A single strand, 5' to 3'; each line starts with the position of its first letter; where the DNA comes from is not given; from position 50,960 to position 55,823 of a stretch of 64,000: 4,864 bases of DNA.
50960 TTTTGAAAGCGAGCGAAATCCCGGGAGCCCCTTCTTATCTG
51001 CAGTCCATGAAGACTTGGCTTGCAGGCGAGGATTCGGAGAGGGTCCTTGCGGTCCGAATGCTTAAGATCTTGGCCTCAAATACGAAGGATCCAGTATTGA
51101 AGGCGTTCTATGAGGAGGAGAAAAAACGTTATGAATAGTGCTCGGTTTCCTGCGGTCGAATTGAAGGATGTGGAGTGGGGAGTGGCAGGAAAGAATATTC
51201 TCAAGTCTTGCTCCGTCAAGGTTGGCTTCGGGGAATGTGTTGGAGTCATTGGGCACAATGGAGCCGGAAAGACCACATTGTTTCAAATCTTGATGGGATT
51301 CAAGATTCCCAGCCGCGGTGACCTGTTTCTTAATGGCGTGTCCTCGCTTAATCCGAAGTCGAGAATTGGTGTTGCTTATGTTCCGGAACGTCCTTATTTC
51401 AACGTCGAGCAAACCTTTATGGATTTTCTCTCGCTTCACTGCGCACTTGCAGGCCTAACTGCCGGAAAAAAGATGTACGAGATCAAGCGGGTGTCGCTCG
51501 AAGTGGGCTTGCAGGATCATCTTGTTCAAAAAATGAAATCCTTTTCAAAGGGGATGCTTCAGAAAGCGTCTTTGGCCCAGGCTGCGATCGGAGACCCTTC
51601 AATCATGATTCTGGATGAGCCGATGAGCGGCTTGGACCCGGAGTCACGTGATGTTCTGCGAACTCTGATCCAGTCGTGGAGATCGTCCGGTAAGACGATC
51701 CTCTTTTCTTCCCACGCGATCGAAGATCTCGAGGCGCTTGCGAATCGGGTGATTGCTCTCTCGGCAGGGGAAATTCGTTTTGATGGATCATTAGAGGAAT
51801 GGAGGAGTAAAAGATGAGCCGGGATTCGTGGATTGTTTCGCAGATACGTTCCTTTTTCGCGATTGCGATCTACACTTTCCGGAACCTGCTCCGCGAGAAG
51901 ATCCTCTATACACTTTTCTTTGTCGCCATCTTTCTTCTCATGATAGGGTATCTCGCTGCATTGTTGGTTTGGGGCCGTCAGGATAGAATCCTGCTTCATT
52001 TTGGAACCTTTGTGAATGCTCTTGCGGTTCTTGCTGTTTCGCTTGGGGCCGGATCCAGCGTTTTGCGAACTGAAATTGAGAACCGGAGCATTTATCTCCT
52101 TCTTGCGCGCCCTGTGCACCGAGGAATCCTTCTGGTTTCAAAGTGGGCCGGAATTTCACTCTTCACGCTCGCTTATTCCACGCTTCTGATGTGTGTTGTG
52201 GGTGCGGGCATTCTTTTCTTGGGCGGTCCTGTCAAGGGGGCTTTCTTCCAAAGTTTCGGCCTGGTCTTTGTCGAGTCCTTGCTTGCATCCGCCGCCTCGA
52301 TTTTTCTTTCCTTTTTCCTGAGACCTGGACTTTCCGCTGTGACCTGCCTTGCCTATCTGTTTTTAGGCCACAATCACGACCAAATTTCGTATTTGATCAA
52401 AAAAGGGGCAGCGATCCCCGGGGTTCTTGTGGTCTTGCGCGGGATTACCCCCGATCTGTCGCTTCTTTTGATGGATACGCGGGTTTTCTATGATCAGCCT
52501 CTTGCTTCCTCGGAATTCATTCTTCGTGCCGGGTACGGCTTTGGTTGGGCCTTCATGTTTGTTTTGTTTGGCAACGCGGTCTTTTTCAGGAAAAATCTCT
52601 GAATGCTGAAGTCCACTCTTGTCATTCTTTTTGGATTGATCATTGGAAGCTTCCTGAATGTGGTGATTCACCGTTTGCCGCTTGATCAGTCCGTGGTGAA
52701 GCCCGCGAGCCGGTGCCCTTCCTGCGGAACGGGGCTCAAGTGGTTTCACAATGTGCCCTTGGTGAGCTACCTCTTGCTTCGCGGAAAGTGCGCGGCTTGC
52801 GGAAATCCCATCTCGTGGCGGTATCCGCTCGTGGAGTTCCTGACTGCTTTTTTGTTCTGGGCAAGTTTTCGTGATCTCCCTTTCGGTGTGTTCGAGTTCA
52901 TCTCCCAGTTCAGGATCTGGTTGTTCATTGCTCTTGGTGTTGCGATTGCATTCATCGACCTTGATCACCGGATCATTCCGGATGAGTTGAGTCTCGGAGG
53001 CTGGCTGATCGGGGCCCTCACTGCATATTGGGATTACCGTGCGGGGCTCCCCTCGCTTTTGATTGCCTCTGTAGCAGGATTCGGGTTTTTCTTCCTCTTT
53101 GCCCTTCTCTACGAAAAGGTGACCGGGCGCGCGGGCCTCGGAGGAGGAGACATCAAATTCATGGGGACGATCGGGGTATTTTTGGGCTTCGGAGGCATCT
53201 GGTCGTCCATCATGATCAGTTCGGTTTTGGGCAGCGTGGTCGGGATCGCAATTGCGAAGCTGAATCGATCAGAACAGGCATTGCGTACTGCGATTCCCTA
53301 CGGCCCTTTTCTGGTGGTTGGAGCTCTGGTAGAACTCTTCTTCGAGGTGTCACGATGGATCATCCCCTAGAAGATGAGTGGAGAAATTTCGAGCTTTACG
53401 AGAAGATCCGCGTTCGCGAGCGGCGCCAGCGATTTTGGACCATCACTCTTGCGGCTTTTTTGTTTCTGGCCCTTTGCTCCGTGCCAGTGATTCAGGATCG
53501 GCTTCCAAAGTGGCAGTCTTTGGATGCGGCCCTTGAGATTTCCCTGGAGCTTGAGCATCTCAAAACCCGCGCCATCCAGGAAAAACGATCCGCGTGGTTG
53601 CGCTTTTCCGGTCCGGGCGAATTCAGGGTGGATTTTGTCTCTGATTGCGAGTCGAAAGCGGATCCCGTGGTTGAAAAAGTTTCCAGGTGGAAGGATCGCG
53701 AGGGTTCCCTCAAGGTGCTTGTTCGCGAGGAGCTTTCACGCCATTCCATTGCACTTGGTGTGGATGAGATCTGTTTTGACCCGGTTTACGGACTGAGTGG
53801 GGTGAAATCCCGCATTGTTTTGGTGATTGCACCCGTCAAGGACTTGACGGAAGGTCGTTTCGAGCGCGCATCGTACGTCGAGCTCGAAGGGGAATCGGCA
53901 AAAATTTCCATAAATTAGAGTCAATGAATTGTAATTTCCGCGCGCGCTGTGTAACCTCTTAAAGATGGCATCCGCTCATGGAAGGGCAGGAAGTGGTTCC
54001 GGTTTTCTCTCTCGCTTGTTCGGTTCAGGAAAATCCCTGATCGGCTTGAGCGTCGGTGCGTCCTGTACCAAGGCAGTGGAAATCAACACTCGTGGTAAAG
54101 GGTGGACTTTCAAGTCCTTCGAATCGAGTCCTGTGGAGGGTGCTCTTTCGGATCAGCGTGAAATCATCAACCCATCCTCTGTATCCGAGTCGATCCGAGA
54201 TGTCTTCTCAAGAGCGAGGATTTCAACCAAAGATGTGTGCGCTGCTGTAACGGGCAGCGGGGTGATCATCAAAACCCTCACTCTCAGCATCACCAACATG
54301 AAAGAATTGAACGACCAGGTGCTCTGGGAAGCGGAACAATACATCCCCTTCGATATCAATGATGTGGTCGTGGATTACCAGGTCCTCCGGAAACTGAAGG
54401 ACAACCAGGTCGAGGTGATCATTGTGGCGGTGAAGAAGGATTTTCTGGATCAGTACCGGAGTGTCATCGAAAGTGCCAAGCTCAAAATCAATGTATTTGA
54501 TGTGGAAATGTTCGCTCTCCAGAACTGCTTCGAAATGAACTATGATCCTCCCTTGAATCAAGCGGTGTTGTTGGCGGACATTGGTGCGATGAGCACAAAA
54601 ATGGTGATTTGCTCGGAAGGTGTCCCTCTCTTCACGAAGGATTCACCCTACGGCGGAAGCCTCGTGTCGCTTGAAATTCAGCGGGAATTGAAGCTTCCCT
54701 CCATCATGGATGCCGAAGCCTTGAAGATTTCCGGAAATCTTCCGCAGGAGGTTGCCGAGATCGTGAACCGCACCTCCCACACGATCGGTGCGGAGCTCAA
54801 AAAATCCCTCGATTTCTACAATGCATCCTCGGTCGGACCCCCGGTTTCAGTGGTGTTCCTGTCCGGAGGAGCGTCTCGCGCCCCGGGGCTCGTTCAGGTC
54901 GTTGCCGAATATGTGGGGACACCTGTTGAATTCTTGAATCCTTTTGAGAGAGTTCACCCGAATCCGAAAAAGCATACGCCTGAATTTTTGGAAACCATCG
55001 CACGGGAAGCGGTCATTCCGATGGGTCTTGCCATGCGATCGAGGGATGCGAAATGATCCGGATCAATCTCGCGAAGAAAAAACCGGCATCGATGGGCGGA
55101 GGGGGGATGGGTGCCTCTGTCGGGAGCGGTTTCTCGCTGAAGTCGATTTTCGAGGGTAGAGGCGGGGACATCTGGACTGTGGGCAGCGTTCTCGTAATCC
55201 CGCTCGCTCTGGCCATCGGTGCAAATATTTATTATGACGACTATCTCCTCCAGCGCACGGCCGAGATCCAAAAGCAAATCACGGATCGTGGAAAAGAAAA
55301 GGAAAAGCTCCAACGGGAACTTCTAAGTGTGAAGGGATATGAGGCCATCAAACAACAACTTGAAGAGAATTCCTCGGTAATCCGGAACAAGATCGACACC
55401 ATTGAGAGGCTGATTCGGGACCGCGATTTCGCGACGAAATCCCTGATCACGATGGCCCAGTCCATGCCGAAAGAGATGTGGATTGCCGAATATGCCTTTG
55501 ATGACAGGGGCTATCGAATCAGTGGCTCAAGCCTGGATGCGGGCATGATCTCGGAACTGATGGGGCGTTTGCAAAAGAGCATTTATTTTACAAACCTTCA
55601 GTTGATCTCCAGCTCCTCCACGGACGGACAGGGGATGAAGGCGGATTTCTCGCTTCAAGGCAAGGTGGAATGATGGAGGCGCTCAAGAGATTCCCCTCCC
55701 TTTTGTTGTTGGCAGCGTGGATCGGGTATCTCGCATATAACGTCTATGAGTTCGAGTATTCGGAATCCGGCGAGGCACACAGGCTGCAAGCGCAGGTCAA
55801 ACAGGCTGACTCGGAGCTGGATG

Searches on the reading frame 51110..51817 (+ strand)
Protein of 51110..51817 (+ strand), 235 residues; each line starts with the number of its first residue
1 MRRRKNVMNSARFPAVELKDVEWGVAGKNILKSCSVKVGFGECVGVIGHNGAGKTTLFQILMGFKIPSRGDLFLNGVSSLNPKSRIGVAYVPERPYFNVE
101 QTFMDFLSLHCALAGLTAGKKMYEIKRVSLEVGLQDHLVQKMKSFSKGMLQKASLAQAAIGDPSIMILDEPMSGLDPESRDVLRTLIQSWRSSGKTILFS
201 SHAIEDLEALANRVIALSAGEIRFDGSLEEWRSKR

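Call 14: search_protein_families(library=pfam, proteins=[window:51110-51817:+], max_evalue=0.001)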
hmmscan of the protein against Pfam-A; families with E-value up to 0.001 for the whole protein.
window:51110-51817:+ (235 aa): 2 families
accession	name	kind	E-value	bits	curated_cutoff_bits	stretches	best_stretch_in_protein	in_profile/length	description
PF00005.33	ABC_tran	-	3e-23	83.4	25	1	31-172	1-136/137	ABC transporter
PF13304.12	AAA_21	-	3.9e-10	40.7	27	1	144-202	237-298/304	AAA domain, putative AbiEii toxin, Type IV TA system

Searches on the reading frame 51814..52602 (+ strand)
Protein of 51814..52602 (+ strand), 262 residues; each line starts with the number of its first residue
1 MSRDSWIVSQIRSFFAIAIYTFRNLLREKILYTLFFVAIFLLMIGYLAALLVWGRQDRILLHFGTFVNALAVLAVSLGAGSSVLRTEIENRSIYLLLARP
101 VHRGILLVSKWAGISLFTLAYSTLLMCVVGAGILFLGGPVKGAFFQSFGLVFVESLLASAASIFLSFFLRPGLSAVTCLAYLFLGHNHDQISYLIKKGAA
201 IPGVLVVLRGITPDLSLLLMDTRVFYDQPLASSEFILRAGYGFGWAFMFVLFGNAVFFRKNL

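Call 14: search_protein_families(library=pfam, proteins=[window:51814-52602:+], max_evalue=0.001)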
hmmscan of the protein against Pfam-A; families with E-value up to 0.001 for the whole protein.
window:51814-52602:+ (262 aa): 1 family
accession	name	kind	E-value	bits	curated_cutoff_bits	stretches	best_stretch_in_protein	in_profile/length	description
PF12730.13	ABC2_membrane_4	-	2e-05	25.1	27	1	26-166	10-159/179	ABC-2 family transporter protein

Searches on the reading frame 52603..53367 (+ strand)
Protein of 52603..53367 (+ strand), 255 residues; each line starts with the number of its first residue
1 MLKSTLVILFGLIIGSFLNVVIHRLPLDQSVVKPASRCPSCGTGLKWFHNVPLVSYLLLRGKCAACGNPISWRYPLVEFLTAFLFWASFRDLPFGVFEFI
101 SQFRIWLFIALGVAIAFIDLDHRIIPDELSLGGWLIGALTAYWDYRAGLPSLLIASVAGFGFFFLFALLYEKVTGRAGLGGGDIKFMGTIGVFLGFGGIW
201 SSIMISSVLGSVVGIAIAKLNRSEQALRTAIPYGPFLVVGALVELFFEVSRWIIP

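Call 47: search_protein_families(library=pfam, proteins=[window:52603-53367:+], max_evalue=5)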
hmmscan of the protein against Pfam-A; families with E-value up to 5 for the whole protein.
window:52603-53367:+ (255 aa): 13 families
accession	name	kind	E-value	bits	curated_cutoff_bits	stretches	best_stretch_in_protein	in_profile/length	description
PF06750.18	A24_N_bact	-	7.5e-36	122.5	23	1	9-89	1-81/84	Bacterial Peptidase A24 N-terminal domain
PF01478.23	Peptidase_A24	-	1.2e-15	58.2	26.5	1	106-215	1-104/104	Type IV leader peptidase family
PF25207.1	DUF7837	-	0.0057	17.1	27.8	1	61-79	6-24/47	Domain of unknown function (DUF7837)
PF21202.3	SLX1_C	-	0.031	15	27.2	0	35-48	49-62/65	Structure-specific endonuclease subunit SLX1, C-terminal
PF12773.13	DZR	-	0.062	13.9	27.3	1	34-71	11-35/45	Double zinc ribbon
PF18930.5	DUF5679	-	0.12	13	27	1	58-70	25-37/40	Domain of unknown function (DUF5679)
PF14803.11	Zn_ribbon_Nudix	-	0.13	12.7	25.6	0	63-75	3-15/34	Nudix N-terminal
PF10013.15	DUF2256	-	0.42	11.2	25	1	62-73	9-20/40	Uncharacterized protein conserved in bacteria (DUF2256)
PF12172.15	zf-ChsH2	-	0.83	9.9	23.2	0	35-43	11-19/37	ChsH2, rubredoxin-like zinc ribbon domain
PF13248.11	Zn_ribbon_3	-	1.2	9.2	27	0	37-43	4-10/26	zinc-ribbon domain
PF17848.7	Zn_ribbon_ACC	-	1.6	9.4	24.5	0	37-45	3-11/26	Acetyl-CoA carboxylase zinc finger domain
PF13240.11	Zn_Ribbon_1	-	1.8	8.9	25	0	37-44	15-22/23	zinc-ribbon domain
PF06170.17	DUF983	-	2.4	9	22.6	0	30-45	3-18/85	Protein of unknown function (DUF983)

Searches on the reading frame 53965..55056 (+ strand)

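Call 15: search_protein_families(library=pfam, proteins=[window:53965-55056:+], max_evalue=0.001)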
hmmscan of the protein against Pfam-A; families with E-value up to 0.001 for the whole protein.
window:53965-55056:+ (363 aa): 3 families
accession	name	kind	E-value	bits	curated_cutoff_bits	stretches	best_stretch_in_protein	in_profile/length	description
PF11104.14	PilM_2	-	1.1e-55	189.4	27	1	27-359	1-339/340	Type IV pilus assembly protein PilM;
PF14450.12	FtsA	-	7.4e-08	33.2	31.8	1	203-327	2-113/127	Cell division protein FtsA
PF02782.22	FGGY_C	-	0.00072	19.8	27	0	290-325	146-181/198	FGGY family of carbohydrate kinases, C-terminal domain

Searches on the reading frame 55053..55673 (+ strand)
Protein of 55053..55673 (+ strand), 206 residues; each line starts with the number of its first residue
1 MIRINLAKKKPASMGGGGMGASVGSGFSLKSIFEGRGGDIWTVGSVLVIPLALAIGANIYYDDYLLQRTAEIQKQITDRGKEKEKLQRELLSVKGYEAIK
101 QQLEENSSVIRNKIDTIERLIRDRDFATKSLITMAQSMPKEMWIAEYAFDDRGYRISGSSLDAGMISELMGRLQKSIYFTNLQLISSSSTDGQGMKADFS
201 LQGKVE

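Call 15: search_protein_families(library=pfam, proteins=[window:55053-55673:+], max_evalue=0.001)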
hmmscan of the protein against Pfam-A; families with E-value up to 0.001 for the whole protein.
window:55053-55673:+ (206 aa): 1 family
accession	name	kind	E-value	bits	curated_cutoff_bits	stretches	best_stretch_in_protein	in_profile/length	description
PF05137.18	PilN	-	1.1e-10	41.8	22.8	1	133-203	5-76/78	Fimbrial assembly protein (PilN)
